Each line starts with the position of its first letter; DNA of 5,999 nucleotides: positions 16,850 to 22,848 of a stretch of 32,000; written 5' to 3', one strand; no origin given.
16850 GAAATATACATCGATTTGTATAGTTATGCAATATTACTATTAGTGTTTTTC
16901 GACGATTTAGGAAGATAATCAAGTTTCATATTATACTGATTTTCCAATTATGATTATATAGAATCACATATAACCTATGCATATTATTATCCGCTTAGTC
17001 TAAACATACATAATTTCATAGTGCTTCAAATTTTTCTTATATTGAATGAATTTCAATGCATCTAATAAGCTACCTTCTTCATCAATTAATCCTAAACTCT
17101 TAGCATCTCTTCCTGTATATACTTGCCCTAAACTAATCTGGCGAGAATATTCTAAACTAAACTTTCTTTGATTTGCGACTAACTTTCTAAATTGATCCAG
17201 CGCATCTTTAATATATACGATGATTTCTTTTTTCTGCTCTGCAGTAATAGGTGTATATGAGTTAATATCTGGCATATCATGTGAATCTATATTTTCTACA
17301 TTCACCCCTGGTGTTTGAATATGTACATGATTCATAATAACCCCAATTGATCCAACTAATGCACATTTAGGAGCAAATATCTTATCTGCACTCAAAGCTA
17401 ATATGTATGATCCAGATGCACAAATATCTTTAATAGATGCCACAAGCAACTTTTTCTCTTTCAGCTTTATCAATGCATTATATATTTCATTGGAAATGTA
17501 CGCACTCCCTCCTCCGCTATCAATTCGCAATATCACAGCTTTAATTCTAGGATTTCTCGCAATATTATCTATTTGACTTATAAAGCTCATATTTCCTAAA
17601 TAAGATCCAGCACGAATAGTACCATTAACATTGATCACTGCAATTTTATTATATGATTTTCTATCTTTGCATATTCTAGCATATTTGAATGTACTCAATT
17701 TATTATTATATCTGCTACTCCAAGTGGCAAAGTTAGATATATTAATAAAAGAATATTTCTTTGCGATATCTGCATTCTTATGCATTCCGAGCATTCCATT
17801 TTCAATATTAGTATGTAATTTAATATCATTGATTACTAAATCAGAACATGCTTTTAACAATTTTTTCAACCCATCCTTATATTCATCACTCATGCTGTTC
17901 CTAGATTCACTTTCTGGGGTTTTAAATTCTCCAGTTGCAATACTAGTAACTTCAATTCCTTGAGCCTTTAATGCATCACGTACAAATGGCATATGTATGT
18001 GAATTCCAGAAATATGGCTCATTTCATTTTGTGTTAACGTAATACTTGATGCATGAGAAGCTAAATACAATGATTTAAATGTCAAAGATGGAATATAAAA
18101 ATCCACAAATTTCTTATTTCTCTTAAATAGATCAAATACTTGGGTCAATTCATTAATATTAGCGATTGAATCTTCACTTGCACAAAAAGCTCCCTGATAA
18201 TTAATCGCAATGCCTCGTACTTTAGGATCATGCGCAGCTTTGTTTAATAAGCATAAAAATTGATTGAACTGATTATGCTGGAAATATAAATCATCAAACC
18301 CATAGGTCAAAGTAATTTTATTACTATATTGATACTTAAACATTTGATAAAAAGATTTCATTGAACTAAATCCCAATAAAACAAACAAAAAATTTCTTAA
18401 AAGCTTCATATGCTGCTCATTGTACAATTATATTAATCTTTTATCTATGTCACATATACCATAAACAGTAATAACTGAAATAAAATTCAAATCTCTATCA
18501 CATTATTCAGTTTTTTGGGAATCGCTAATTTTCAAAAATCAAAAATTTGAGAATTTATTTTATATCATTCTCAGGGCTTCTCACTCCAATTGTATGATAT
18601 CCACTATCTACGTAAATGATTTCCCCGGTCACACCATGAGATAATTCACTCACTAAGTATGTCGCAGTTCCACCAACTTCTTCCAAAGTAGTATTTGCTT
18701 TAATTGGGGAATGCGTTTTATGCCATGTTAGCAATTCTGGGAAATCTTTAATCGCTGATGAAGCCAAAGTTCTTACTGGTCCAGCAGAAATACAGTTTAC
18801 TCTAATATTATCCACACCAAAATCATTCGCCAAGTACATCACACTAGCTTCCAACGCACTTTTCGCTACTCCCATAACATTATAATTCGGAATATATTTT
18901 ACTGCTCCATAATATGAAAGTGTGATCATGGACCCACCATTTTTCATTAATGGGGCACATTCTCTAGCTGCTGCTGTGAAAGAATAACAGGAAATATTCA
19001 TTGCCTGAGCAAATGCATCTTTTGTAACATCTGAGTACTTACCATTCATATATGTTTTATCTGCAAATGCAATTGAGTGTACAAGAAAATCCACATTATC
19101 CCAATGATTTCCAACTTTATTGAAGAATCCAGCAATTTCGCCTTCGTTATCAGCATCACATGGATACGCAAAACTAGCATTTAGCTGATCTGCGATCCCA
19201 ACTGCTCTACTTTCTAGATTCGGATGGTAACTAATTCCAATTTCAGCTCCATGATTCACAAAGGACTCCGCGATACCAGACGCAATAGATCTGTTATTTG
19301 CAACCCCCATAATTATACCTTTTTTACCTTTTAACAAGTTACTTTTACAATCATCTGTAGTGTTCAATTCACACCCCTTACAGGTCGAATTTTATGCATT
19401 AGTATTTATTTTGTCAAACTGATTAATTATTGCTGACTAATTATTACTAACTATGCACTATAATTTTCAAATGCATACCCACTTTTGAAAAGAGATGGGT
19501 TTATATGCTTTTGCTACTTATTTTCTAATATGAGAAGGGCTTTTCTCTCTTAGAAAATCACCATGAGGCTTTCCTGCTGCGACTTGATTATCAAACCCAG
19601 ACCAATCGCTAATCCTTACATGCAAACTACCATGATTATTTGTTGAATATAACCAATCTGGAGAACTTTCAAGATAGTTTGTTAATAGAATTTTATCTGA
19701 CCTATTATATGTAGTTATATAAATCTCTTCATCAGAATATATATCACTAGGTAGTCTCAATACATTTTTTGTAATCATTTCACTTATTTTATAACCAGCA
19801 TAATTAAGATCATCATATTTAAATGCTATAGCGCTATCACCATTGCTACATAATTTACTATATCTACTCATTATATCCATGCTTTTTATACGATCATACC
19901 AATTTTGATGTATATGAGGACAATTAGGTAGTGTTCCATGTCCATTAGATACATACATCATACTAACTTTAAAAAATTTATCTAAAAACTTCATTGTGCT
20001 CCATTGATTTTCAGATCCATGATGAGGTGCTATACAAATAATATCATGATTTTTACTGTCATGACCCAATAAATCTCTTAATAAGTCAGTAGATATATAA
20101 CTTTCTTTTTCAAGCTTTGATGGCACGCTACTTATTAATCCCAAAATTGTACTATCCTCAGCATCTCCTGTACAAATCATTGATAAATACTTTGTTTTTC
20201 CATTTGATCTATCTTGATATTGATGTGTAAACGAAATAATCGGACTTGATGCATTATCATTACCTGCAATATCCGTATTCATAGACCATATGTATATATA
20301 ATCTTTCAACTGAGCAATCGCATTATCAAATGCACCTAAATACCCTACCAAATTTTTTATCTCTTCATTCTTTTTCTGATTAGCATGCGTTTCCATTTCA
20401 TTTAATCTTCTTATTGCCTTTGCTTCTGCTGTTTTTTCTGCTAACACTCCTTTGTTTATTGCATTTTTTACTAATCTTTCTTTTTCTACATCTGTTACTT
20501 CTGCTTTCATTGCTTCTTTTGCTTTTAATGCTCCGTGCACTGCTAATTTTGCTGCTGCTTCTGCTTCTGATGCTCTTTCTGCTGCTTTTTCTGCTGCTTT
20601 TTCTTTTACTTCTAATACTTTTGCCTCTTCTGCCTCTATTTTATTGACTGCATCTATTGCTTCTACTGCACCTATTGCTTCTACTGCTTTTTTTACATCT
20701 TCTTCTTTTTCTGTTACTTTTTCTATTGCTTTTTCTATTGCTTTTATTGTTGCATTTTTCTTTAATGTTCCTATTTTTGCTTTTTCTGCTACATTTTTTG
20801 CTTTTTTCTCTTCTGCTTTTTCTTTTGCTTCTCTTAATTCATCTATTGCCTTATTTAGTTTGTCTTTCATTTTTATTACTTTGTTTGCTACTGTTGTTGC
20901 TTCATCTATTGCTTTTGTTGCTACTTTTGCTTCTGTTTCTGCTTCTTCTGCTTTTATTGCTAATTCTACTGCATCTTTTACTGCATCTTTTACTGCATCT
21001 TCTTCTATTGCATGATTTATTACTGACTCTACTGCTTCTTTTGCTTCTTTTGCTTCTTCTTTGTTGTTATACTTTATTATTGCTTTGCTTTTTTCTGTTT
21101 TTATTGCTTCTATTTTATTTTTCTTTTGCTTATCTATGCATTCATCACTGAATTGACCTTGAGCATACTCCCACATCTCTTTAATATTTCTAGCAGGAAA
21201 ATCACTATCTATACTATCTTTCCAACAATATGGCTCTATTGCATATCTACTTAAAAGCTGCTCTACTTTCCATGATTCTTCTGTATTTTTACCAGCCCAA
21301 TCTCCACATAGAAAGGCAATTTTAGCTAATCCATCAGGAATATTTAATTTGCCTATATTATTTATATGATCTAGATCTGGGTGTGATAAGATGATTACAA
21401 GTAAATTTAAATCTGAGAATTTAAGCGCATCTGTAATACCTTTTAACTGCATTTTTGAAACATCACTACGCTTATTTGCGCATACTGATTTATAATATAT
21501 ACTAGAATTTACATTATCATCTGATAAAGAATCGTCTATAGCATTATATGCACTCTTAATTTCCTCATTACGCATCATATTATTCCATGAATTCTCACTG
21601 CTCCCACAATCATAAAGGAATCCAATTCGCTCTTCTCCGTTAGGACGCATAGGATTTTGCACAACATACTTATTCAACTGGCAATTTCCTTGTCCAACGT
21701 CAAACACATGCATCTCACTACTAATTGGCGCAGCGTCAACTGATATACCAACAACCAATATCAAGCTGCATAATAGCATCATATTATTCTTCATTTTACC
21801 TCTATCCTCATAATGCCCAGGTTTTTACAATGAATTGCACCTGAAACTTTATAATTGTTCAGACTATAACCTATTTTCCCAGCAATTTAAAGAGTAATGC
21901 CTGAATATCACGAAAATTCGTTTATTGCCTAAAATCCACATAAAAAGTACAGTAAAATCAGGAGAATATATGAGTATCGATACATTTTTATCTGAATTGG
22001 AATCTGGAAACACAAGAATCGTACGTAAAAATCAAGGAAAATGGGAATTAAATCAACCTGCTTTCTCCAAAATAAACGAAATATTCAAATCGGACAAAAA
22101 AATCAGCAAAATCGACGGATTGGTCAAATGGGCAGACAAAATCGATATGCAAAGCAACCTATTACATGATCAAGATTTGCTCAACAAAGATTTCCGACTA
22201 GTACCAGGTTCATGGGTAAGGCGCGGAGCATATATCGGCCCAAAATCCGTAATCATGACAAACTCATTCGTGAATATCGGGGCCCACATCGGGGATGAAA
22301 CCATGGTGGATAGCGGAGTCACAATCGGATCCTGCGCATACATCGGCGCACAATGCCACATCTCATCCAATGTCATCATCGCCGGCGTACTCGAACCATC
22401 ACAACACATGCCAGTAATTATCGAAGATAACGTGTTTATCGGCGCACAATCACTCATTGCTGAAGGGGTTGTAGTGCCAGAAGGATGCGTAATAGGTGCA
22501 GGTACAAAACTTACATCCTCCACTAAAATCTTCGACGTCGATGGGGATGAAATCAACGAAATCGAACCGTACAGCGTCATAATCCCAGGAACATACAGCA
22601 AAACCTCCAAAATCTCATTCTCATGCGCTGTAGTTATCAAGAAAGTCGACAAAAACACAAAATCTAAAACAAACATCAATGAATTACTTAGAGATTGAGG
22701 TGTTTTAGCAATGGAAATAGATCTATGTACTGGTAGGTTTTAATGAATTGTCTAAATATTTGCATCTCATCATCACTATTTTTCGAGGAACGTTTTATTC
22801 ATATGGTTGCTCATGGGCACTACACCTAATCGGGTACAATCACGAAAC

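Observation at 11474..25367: Expanded family of five signal-peptide-bearing ComEC-type metallo-beta-lactamase-fold proteins occupying over a third of the window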

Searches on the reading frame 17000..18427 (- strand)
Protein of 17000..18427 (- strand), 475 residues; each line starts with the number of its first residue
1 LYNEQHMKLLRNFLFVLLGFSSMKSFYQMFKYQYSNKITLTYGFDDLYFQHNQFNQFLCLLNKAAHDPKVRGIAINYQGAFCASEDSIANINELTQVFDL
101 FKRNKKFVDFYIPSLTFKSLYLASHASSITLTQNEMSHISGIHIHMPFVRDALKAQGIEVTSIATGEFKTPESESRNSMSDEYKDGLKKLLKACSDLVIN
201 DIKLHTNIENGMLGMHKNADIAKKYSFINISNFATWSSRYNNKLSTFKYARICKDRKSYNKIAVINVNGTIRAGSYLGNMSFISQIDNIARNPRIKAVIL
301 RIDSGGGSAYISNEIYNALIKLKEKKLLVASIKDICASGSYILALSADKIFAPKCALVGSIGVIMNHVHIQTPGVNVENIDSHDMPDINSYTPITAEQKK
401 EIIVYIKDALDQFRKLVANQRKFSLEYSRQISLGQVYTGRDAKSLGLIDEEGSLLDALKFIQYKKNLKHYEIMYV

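Call 84: search_protein_families(library=pfam, proteins=[window:17000-18427:-], max_evalue=0.001)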
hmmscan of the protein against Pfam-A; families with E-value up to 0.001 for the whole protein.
window:17000-18427:- (475 aa): 4 families
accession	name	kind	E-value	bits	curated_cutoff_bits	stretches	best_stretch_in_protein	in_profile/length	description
PF01343.23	Peptidase_S49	-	2e-35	122.5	24.9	2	322-467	3-153/154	Peptidase family S49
PF25145.1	NfeD1b_N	-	7.2e-05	22.9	40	1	263-365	3-99/189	NfeD1b, N-terminal domain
PF00549.24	Ligase_CoA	-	0.00019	22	24.5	0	281-332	37-90/128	CoA-ligase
PF01972.22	SDH_protease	-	0.00053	19.5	31.3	1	289-415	85-206/286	ClpP-like SDH-type serine proteinase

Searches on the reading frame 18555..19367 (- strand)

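Call 84: search_protein_families(library=pfam, proteins=[window:18555-19367:-], max_evalue=0.001)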
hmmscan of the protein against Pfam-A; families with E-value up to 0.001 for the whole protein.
window:18555-19367:- (270 aa): 3 families
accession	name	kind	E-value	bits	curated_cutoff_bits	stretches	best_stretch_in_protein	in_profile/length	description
PF13561.12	adh_short_C2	-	3.4e-80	269.5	27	1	21-258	1-236/236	Enoyl-(Acyl carrier protein) reductase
PF00106.31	adh_short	-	2.1e-17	63.7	26.6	1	25-205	9-189/195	short chain dehydrogenase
PF23441.1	SDR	-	0.00041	20.3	27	1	74-256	76-254/258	SDR-like rossmann domain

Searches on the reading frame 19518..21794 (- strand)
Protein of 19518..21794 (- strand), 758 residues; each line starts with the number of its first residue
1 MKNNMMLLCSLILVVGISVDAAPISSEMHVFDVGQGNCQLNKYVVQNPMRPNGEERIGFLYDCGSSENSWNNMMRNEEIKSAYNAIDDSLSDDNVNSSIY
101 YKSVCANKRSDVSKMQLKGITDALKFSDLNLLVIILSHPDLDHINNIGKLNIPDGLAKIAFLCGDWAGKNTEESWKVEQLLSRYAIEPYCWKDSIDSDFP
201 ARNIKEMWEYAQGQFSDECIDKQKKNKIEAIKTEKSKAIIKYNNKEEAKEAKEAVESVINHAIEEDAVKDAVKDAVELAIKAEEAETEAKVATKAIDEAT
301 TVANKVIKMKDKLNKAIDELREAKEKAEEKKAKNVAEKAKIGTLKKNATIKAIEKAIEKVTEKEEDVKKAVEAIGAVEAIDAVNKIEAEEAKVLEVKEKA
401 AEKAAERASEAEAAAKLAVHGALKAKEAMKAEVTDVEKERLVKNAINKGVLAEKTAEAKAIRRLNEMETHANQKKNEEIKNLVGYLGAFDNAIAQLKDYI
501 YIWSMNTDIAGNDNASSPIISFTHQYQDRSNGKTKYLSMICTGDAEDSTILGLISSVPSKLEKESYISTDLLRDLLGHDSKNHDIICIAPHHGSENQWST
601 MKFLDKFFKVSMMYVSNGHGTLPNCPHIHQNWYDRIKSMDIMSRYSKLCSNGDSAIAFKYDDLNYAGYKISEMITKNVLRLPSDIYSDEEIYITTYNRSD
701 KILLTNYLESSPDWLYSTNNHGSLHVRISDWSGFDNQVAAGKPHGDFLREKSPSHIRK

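Call 4: search_protein_families(library=pfam, proteins=[window:19518-21794:-], max_evalue=1)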
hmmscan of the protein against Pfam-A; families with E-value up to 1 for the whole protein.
window:19518-21794:- (758 aa): 3 families
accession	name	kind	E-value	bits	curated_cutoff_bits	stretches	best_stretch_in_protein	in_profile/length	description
PF00753.33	Lactamase_B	-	0.13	12.6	22.7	1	123-150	36-63/196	Metallo-beta-lactamase superfamily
PF19964.5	EAD11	-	0.49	10.8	26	0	310-333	12-34/80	Effector-associated domain 11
PF00076.28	RRM_1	-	0.67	10.3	20.7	0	232-255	36-59/70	RNA recognition motif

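Call 5: search_protein_families(library=ncbifam, proteins=[window:19518-21794:-], max_evalue=1)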
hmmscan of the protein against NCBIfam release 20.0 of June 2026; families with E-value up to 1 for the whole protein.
window:19518-21794:- (758 aa): 1 family
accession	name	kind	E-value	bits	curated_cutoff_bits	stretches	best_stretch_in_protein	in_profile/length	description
NF045780.1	TrlF_fam_ATP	equivalog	0.019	13.7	350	1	212-483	417-717/944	TrlF family AAA-like ATPase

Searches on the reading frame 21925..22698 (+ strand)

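Call 84: search_protein_families(library=pfam, proteins=[window:21925-22698:+], max_evalue=0.001)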
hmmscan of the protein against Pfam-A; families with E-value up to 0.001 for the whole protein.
window:21925-22698:+ (257 aa): 3 families
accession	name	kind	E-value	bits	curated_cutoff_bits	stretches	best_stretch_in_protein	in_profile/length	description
PF00132.30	Hexapep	-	2.2e-16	59.2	27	2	164-197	2-35/36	Bacterial transferase hexapeptide (six repeats)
PF14602.12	Hexapep_2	-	5.9e-12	45.5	27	1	163-197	1-33/34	Hexapeptide repeat of succinyl-transferase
PF25084.1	LbH_EIF2B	-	8.6e-09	35.8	54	1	100-202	2-99/105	EIF2B subunit epsilon LbH domain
